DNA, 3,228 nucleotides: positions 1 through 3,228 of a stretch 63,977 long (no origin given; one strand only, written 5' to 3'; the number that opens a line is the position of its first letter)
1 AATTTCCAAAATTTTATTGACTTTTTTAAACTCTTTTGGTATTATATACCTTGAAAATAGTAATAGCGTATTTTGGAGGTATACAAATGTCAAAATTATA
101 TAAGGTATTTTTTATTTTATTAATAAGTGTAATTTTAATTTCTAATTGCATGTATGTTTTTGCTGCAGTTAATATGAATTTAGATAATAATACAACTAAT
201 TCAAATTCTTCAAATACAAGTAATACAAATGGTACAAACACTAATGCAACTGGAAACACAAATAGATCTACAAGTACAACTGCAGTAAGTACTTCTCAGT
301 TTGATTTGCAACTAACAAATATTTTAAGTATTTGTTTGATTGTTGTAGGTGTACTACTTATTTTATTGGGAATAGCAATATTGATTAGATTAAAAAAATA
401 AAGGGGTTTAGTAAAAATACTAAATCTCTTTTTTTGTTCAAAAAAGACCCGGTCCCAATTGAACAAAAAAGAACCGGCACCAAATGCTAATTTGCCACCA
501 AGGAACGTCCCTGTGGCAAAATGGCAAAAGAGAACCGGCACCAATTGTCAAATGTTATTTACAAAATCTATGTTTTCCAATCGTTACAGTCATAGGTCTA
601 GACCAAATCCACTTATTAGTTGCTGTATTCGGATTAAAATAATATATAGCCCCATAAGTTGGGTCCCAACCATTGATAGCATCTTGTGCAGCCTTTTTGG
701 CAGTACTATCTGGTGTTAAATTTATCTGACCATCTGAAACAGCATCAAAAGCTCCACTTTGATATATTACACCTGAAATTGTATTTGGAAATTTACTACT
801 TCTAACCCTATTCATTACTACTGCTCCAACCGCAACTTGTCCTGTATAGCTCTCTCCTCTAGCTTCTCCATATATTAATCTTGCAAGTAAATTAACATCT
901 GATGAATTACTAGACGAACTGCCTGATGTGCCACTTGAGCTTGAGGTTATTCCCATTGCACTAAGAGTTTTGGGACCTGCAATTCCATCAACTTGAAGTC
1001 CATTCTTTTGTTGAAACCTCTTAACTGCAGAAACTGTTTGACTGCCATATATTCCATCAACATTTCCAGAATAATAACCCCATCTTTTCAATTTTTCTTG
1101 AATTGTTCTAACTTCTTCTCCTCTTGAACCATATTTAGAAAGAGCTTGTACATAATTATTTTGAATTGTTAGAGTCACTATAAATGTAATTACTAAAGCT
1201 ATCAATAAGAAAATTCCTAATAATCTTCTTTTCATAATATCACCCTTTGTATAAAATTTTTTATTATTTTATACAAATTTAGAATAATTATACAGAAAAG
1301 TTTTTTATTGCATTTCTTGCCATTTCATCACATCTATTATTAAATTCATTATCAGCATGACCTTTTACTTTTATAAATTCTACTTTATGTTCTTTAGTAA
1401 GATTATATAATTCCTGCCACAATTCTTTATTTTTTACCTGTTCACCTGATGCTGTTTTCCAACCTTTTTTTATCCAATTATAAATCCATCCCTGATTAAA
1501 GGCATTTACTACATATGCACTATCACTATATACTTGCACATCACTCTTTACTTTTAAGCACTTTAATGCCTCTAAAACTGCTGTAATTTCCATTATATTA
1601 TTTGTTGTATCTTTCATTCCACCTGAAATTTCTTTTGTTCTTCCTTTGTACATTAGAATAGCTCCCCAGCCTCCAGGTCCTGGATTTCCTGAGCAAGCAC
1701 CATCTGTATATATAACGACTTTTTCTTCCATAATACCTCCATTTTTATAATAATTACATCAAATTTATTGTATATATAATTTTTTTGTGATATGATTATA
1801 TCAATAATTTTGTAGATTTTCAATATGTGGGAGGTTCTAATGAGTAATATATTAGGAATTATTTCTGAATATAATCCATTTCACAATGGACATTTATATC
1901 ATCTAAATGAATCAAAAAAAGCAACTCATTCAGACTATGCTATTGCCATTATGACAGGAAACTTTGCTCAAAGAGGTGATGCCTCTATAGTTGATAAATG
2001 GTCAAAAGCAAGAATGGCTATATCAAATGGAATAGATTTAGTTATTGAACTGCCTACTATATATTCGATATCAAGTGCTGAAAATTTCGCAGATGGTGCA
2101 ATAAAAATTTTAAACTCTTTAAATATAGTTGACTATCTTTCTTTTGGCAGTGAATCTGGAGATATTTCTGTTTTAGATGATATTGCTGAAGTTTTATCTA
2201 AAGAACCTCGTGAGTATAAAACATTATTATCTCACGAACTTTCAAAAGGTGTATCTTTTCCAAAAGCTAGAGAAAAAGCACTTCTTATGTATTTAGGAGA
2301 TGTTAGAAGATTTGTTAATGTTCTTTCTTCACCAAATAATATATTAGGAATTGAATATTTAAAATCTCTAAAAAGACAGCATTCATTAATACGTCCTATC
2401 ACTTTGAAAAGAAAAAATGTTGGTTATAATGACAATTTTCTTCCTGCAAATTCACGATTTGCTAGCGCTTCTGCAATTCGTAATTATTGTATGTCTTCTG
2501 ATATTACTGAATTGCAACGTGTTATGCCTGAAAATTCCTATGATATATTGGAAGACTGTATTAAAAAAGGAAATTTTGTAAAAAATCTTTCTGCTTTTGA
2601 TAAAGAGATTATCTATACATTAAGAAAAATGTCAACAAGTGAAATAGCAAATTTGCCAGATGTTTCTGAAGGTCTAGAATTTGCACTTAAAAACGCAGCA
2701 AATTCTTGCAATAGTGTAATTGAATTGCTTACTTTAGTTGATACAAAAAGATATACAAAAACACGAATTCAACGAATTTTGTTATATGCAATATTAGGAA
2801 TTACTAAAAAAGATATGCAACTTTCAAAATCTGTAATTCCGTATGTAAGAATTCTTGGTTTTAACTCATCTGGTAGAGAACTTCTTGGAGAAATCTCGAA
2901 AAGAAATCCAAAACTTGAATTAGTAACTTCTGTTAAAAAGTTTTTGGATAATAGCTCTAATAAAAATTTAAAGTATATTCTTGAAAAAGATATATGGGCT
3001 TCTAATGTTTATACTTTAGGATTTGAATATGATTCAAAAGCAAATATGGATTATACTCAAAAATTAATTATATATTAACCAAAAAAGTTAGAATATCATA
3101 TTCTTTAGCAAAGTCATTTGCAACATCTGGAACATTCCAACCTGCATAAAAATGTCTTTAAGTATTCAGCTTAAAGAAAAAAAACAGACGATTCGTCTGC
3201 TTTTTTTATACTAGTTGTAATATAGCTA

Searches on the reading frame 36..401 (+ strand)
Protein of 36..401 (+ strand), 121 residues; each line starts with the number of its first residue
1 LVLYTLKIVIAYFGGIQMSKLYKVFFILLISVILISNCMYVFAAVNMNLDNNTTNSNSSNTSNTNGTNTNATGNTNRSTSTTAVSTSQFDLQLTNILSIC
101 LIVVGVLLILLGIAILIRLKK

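Call 46: search_protein_families(library=pfam, proteins=[window:36-401:+])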
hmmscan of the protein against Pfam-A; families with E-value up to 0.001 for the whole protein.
window:36-401:+ (121 aa): 1 family
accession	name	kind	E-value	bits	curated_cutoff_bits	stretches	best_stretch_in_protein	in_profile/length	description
PF12326.13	EOS1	-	0.00064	20.2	23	1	15-116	59-161/163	N-glycosylation protein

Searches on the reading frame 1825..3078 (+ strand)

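Call 46: search_protein_families(library=pfam, proteins=[window:1825-3078:+])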
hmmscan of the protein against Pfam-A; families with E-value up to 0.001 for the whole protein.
window:1825-3078:+ (417 aa): 2 families
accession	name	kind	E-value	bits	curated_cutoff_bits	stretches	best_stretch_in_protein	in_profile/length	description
PF05636.17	HIGH_NTase1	-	3.5e-135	451.8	27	1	8-404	2-394/402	HIGH Nucleotidyl Transferase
PF16581.11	HIGH_NTase1_ass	-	0.00014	22.3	26.7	1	213-328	74-187/205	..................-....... C-terminal region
